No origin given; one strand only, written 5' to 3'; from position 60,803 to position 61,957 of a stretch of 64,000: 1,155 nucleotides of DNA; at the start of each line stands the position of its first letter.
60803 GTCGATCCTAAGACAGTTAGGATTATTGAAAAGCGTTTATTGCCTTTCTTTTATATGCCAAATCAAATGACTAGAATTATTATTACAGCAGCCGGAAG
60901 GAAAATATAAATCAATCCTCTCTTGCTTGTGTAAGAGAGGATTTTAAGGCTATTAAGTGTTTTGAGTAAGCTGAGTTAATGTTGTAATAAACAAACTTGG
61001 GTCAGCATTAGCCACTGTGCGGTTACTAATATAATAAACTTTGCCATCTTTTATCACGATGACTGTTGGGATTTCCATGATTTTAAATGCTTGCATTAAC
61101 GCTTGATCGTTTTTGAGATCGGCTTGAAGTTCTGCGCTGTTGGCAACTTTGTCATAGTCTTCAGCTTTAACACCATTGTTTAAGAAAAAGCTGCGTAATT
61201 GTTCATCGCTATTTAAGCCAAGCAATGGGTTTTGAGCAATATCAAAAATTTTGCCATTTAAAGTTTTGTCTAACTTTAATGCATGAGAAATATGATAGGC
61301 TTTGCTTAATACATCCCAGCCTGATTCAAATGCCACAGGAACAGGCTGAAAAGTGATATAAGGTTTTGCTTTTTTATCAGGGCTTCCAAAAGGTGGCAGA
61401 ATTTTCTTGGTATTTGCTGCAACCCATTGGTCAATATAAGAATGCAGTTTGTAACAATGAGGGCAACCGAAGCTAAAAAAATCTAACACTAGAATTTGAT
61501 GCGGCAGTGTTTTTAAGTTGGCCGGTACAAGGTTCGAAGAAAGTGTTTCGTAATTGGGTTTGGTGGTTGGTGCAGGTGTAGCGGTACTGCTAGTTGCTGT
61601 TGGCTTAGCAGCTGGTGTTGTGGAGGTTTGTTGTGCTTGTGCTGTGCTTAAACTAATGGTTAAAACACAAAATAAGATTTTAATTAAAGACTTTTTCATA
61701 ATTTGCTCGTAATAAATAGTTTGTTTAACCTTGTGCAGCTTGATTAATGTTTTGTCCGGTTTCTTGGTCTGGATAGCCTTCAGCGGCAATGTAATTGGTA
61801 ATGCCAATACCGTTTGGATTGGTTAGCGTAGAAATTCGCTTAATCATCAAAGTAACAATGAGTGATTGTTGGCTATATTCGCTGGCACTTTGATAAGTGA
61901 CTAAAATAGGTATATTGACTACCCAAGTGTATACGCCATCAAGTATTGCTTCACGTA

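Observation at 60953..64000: Dot/Icm type IVB secretion fragment (icmO?-icmN-icmM-icmL-like) that ends in a DsbA gene instead of icmK/dotH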

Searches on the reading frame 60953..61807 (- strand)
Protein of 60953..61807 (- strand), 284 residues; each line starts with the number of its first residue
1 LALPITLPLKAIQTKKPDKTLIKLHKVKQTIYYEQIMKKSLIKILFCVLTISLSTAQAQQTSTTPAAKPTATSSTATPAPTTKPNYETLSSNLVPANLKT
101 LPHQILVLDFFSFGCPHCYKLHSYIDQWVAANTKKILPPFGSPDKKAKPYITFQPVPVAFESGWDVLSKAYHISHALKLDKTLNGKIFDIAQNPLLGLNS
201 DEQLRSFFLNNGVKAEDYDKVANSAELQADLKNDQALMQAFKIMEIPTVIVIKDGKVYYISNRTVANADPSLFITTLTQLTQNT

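Call 3: search_protein_families(library=pfam, proteins=[window:60953-61807:-], max_evalue=0.01)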
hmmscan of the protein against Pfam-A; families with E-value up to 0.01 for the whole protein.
window:60953-61807:- (284 aa): 4 families
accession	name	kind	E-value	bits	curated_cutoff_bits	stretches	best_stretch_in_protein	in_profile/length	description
PF01323.26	DSBA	-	5.6e-08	33.2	25.6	1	110-256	5-175/191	DSBA-like thioredoxin domain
PF13905.12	Thioredoxin_8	-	8.8e-05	23.2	27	1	206-254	38-90/94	Thioredoxin-like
PF00085.26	Thioredoxin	-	0.00011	22.5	23.5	0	227-257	54-84/103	Thioredoxin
PF13098.12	Thioredoxin_2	-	0.00035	21.3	27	0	104-256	6-85/104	Thioredoxin-like domain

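Call 4: search_protein_families(library=ncbifam, proteins=[window:60953-61807:-], max_evalue=0.01)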
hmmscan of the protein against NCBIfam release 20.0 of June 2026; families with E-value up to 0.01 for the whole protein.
window:60953-61807:- (284 aa): 6 families
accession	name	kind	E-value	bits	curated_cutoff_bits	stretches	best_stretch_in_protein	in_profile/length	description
NF008198.0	PRK10954.1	equivalog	5e-15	55.8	279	1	104-277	38-196/207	thiol:disulfide interchange protein DsbA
NF047695.1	ThlDiSintDsbAHaem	equivalog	2.1e-14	53.4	290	1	104-268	39-187/206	thiol:disulfide interchange protein DsbA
TIGR01068.1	thioredoxin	equivalog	0.0004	20.5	96.8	0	228-258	51-81/101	thioredoxin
NF001419.0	PRK00293.1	subfamily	0.0019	16.9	330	0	221-281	513-573/574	protein-disulfide reductase DsbD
NF047697.1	ThioredTrxAClost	equivalog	0.0047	17.1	140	0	218-257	46-83/105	thioredoxin TrxA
NF008229.0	PRK10996.1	equivalog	0.0055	16.4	125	0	228-268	89-129/141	thioredoxin TrxC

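Call 10: search_solved_structures(query=window:60953-61807:-, max_evalue=0.01, show_alignments=2)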
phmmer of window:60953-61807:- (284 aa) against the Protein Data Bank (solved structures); distinct sequences matched with E-value up to 0.01: 43.
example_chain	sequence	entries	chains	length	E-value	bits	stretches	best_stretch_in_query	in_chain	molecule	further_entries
4jrr_A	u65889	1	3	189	2.4e-13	53.5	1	85-253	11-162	Thiol:disulfide interchange protein DsbA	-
4oce_A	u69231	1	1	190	1.2e-11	47.9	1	106-271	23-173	Thiol:disulfide interchange protein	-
4k2d_A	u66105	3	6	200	1.8e-11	47.3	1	77-252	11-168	Thiol:disulfide interchange protein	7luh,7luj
4p3y_B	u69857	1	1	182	1.4e-10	44.4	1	100-256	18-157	Thiol:disulfide interchange protein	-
9y0n_A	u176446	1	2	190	1.6e-10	44.2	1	106-256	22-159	Thiol:disulfide interchange protein DsbA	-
3l9s_A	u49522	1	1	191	2.1e-10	43.8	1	105-256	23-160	Thiol:disulfide interchange protein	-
9y0o_A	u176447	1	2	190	2.6e-10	43.6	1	106-256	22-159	Thiol:disulfide interchange protein DsbA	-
5vyo_A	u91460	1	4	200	3e-10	43.3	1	77-252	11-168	Thiol:disulfide interchange protein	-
4ocf_A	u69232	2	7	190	3e-10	43.3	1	106-271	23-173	Thiol:disulfide interchange protein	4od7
9prl_A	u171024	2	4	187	3.5e-10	43.1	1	106-251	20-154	Thiol:disulfide interchange protein DsbA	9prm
4zij_A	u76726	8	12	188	3.5e-10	43.1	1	106-251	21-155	Thiol:disulfide interchange protein DsbA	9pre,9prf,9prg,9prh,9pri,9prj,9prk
1a23_A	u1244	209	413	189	3.6e-10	43.1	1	106-251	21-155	DSBA | DISULFIDE BOND FORMATION PROTEIN | Thiol:disulfide interchange protein DsbA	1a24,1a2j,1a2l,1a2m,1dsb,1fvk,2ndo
3dks_A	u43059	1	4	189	3.6e-10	43.1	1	106-251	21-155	Thiol:disulfide interchange protein dsbA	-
9egr_A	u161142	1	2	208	3.9e-10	42.9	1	106-251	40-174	Thiol:disulfide interchange protein DsbA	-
8eqq_A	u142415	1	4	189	6.2e-10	42.3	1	106-251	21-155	Thiol:disulfide interchange protein DsbA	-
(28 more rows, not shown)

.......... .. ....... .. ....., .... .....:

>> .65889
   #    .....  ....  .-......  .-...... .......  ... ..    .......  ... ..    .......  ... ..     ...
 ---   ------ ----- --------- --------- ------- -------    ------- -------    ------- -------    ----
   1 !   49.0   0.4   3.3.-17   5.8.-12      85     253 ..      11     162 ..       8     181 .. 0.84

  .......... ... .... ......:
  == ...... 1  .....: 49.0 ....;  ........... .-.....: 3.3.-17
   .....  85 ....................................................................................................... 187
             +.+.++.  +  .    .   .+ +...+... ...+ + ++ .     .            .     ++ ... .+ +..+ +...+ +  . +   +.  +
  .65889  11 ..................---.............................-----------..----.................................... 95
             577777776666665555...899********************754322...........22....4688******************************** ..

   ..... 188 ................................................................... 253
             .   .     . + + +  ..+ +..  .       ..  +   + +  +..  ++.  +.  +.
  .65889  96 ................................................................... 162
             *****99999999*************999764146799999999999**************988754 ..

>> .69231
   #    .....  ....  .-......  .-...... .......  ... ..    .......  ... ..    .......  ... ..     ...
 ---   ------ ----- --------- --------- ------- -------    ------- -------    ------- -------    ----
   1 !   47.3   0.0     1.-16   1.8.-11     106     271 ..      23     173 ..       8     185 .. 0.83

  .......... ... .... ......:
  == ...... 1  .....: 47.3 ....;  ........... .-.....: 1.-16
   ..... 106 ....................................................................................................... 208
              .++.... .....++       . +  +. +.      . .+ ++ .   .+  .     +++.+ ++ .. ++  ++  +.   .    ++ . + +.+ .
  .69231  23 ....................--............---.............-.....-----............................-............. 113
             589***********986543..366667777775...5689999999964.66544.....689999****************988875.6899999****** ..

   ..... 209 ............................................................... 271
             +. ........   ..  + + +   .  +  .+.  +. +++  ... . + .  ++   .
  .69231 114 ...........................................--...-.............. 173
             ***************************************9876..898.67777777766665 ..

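Call 12: find_homologous_proteins(query=window:60956-61699:-)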
Query seq(248 aa) (248 aa): 10 proteins with E <= 0.001 among 850 candidates.
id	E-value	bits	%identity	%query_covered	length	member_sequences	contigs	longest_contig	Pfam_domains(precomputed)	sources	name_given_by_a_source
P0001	6.1e-160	548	100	100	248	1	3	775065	PF13905.13,PF01323.27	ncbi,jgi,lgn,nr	ncbi:MAG: thiol:disulfide interchange protein [Gammaproteobacteria bacterium]|jgi:thiol:disulfide in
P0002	1.0e-121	423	80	99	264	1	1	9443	PF01323.27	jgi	jgi:thiol-disulfide isomerase/thioredoxin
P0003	3.8e-93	329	65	99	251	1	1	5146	PF01323.27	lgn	-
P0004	8.4e-68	246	53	97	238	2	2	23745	PF01323.27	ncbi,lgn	-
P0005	4.4e-67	244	56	79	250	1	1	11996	PF01323.27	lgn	-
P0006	1.8e-55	206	50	85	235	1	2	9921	-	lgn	-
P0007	1.3e-51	193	47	82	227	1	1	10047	PF00085.27,PF13905.13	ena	-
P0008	1.3e-50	190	48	81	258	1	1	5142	-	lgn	-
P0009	7.2e-19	86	34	70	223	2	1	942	PF00085.27,PF01323.27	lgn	-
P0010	1.9e-18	85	34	70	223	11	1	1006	PF00085.27,PF01323.27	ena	-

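Call 13: find_encoding_contigs(protein=P0002, flank=10000, max_places=3)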
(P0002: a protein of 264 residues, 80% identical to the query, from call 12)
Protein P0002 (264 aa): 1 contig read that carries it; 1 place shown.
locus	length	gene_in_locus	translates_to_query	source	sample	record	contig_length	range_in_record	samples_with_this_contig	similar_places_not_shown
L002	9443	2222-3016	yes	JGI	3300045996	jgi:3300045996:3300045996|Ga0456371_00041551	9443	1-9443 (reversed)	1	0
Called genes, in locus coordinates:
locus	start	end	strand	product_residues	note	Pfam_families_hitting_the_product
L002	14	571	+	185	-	-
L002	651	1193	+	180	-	PF00691:OmpA (weak)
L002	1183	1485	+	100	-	-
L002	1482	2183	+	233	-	PF11393:T4BSS_DotI_IcmL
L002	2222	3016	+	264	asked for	PF01323:DSBA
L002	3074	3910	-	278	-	PF12937:F-box-like (weak)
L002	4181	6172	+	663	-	PF19310:TOP_N, PF01432:Peptidase_M3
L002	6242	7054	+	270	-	PF01925:TauE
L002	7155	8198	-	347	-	PF01018:GTP1_OBG, PF01926:MMR_HSR1, PF02421:FeoB_N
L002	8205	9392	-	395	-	PF02321:OEP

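Call 14: find_encoding_contigs(protein=P0004, flank=10000, max_places=3)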
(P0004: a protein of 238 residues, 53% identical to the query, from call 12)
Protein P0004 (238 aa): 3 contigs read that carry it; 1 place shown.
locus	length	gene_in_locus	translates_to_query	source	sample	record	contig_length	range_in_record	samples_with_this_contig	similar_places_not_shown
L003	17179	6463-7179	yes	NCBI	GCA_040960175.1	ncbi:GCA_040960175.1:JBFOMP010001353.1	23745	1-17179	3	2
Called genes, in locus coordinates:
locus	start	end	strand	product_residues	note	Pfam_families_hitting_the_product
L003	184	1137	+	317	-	PF00657:Lipase_GDSL, PF13472:Lipase_GDSL_2 (faint)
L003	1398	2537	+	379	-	PF23127:DotM_C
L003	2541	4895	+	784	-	PF01580:FtsK_SpoIIIE (faint), PF12696:TraG-D_C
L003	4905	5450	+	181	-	PF00691:OmpA (faint)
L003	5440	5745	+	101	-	-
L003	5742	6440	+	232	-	PF11393:T4BSS_DotI_IcmL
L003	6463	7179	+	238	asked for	PF01323:DSBA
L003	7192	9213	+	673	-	PF19310:TOP_N, PF01432:Peptidase_M3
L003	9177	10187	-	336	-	PF01018:GTP1_OBG, PF01926:MMR_HSR1, PF02421:FeoB_N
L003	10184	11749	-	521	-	PF00324:AA_permease, PF13520:AA_permease_2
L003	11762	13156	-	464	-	PF02321:OEP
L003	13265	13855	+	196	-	PF01914:MarC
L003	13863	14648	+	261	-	PF00378:ECH_1, PF16113:ECH_2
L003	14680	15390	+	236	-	PF01617:Surface_Ag_2 (weak)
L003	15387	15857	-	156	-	-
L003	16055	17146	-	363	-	PF02481:DNA_processg_A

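Call 15: find_encoding_contigs(protein=P0005, flank=10000, max_places=3)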
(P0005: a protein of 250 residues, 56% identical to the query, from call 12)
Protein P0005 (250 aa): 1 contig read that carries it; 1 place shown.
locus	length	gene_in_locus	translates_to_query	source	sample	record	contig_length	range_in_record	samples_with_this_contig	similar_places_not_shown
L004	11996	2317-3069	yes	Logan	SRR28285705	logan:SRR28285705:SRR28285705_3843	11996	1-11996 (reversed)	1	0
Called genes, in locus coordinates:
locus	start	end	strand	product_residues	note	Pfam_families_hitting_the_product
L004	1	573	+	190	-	?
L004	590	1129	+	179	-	PF00691:OmpA (weak)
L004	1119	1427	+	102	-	-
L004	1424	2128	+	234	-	PF11393:T4BSS_DotI_IcmL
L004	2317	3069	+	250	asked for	PF01323:DSBA (weak)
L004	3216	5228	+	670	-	PF19310:TOP_N, PF01432:Peptidase_M3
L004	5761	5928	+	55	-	-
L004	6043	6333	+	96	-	PF01022:HTH_5 (faint)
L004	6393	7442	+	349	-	PF00724:Oxidored_FMN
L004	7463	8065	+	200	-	PF00106:adh_short, PF01370:Epimerase (weak), PF04321:RmlD_sub_bind (weak), PF08659:KR (faint), PF13561:adh_short_C2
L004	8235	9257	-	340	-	PF01018:GTP1_OBG, PF02421:FeoB_N, PF01926:MMR_HSR1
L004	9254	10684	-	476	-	PF02321:OEP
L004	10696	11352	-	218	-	PF01135:PCMT, PF00398:RrnaAD, PF05401:NodS, PF13489:Methyltransf_23, PF13649:Methyltransf_25, PF08241:Methyltransf_11 (weak), PF08242:Methyltransf_12 (faint)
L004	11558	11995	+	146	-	?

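Call 16: find_encoding_contigs(protein=P0006, flank=10000, max_places=3)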
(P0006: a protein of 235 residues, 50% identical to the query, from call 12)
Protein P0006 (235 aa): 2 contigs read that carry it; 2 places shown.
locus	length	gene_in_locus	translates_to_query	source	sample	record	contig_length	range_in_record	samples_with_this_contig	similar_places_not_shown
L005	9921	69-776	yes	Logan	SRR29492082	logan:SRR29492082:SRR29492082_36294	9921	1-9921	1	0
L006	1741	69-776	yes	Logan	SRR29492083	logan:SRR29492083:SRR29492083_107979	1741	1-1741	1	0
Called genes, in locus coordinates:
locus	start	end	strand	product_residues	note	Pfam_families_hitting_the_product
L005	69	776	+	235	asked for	-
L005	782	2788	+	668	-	PF19310:TOP_N, PF01432:Peptidase_M3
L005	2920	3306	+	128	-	-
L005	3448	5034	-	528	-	PF00009:GTP_EFTU, PF01926:MMR_HSR1 (faint), PF22042:EF-G_D2, PF03144:GTP_EFTU_D2, PF16658:RF3_C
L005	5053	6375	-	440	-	PF13173:AAA_14, PF13635:DUF4143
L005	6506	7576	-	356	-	PF00378:ECH_1, PF16113:ECH_2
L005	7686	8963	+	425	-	PF05496:RuvB_N, PF05673:DUF815 (weak), PF20720:nSTAND3 (weak), PF07728:AAA_5, PF13173:AAA_14, PF00004:AAA, PF16193:AAA_assoc_2, PF12002:MgsA_C, +3 more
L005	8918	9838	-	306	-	PF01715:IPPT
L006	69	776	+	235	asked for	-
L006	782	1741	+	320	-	?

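Call 17: find_encoding_contigs(protein=P0007, flank=10000, max_places=3)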
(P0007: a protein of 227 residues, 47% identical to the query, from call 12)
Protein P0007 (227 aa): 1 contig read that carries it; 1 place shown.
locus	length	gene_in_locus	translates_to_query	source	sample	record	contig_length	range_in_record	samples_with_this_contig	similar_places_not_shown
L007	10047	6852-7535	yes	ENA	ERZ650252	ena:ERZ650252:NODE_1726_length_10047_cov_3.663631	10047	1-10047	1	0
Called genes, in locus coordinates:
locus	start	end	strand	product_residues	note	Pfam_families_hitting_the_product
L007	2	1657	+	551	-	?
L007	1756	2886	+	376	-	PF23127:DotM_C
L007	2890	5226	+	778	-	PF01580:FtsK_SpoIIIE (faint), PF12696:TraG-D_C (weak)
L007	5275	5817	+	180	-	PF00691:OmpA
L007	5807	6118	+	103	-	-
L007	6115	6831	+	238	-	PF11393:T4BSS_DotI_IcmL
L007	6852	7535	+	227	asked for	PF00085:Thioredoxin (faint), PF13905:Thioredoxin_8 (faint)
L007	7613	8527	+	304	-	PF02585:PIG-L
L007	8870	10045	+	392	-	?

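Call 38: find_encoding_contigs(protein=P0008, flank=10000, max_places=2)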
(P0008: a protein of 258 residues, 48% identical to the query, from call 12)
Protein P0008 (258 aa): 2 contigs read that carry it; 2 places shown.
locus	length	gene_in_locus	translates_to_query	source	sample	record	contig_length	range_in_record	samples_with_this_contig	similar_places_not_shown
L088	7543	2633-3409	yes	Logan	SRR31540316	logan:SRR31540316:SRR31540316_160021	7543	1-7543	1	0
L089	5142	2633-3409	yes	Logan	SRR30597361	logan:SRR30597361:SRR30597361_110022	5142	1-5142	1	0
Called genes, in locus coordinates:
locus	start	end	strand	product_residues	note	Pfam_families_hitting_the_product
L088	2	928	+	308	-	?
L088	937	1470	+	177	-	PF00691:OmpA (weak)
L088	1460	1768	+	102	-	-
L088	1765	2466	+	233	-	PF11393:T4BSS_DotI_IcmL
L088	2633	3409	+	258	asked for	-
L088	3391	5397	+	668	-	PF19310:TOP_N, PF01432:Peptidase_M3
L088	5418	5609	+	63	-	-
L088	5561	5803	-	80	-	-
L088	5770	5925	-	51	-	-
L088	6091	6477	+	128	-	-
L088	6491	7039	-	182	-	-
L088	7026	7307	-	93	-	-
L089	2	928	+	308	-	?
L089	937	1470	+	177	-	PF00691:OmpA (weak)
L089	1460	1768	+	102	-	-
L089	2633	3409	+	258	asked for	-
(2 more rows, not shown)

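Call 39: find_encoding_contigs(protein=P0003, flank=10000, max_places=2)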
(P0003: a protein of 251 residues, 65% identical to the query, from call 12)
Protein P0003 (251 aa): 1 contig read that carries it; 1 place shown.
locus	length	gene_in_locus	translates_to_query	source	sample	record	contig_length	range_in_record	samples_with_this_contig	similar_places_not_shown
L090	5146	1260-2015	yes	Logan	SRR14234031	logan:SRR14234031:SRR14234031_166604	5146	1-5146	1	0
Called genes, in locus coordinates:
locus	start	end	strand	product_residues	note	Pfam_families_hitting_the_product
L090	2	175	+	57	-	?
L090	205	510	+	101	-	-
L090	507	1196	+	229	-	PF11393:T4BSS_DotI_IcmL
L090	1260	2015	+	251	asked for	PF01323:DSBA (weak)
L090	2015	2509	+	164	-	-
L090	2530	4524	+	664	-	PF19310:TOP_N, PF01432:Peptidase_M3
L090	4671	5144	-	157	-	?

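Call 42: find_related_loci(query=A5, collection=metagenome_contigs, flank=10000)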
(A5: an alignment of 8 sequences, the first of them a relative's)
Query A5 (248 aa) in metagenome_contigs; peptide patterns used: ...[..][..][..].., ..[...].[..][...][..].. (x = any residue, [..] = any of these).
336 stretches matched a pattern; 21 encode a relative of the query (tblastn E <= 1e-3); 21 distinct loci.
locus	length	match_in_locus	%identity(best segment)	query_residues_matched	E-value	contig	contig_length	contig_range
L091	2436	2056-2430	53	49-172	3e-37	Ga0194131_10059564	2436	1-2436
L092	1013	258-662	30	67-215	4e-22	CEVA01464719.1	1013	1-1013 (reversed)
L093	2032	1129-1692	26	30-239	2e-14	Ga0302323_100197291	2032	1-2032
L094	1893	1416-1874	27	44-215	5e-14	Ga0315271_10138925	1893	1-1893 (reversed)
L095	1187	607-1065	26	44-215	9e-13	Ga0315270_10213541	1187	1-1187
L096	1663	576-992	23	66-220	1e-12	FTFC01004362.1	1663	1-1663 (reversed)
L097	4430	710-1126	24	66-220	3e-12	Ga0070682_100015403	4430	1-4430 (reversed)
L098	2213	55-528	25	44-220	2e-11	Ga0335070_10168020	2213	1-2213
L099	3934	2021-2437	24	66-220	2e-11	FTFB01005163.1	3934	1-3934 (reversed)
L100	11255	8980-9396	25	66-220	4e-11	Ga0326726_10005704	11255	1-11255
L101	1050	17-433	24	66-220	3e-11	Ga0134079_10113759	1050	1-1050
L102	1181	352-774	24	64-220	3e-11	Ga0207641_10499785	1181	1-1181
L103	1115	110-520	23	68-220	3e-11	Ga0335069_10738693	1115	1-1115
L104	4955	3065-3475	22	68-220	2e-10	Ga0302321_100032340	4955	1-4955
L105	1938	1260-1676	24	66-220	1e-10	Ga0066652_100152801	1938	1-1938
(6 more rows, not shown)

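Call 44: predict_structure(alignment_id=A2)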
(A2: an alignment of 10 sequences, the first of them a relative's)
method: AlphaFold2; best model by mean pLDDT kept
length: 248 residues; sequences in the alignment: 10
mean_pLDDT: 83.2   pTM: 0.76
mean pLDDT of the five models: 83.2, 81.1, 80.8, 80.8, 80.0
residues with pLDDT >= 90: 146; 70-90: 57; 50-70: 5; < 50: 40
segments of 3 or more residues with pLDDT < 50: 1-4, 10-44
pLDDT, mean of each block of 10 residues (from residue 1): 47 42 37 41 68 88 89 94 91 95 89 94 89 96 91 85 90 97 98 95 93 94 93 93 94
secondary structure, 60 per line:
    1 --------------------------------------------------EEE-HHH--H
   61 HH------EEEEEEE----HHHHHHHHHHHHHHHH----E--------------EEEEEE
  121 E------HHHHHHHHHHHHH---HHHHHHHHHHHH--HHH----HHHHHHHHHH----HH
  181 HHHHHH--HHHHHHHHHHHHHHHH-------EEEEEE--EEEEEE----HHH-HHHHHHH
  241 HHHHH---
elements in order: E51-53 E69-75 H80-95 E115-121 H128-140 H144-155 H165-174 H179-186 H189-204 E212-217 E220-225 H234-245
